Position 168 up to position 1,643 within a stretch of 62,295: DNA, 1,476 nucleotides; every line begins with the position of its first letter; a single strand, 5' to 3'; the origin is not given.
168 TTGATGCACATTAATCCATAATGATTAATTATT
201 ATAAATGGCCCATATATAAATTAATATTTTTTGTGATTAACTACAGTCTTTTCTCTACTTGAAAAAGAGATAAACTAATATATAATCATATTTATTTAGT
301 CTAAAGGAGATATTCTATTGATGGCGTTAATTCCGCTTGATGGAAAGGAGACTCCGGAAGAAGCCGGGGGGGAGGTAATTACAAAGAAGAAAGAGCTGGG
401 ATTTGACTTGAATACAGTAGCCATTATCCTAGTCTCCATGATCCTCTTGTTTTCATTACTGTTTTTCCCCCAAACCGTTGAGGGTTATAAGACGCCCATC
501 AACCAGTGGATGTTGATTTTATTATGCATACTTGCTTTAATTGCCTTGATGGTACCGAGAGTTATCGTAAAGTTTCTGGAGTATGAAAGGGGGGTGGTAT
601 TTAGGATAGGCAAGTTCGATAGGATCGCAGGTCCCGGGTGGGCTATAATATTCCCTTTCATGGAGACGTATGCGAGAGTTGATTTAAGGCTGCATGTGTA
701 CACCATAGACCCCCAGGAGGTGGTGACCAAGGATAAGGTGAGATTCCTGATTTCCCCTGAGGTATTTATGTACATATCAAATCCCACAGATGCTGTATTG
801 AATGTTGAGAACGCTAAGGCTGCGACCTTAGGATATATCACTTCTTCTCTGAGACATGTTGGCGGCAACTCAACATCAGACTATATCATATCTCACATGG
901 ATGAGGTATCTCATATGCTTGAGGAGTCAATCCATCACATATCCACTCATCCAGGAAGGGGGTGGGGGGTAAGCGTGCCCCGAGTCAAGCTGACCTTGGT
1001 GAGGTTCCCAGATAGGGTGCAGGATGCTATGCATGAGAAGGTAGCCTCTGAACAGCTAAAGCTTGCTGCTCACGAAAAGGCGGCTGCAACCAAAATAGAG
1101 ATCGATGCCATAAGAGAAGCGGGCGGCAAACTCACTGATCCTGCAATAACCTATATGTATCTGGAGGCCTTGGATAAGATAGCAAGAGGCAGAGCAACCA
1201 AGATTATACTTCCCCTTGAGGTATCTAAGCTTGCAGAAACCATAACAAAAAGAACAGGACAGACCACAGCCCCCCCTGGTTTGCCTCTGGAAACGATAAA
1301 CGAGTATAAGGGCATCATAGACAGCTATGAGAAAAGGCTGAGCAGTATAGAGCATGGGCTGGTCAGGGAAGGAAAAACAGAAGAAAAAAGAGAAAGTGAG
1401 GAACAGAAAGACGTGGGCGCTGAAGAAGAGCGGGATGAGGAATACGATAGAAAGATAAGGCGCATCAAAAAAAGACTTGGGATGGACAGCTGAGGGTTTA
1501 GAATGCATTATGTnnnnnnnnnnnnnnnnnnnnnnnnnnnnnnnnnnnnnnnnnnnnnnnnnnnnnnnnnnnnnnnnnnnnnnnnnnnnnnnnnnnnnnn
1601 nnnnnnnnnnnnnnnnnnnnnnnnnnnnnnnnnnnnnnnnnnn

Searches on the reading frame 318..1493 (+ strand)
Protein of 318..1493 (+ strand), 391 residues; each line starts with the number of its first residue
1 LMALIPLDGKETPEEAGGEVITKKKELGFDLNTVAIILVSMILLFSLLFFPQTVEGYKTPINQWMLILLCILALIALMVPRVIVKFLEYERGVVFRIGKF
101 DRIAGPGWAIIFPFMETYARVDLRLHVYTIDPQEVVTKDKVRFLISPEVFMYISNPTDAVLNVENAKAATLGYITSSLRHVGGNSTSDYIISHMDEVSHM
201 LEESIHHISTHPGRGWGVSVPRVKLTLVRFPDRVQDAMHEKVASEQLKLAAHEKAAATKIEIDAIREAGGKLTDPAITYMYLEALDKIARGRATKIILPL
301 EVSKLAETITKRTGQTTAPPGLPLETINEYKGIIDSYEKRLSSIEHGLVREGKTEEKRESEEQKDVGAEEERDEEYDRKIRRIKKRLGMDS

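Call 85: search_protein_families(library=pfam, proteins=[window:318-1493:+], max_evalue=0.0001)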
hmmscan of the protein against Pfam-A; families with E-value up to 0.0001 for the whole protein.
window:318-1493:+ (391 aa): 1 family
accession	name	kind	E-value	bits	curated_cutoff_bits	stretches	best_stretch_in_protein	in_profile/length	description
PF01145.31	Band_7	-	1.5e-25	90.7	23.6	1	88-257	5-174/176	SPFH domain / Band 7 family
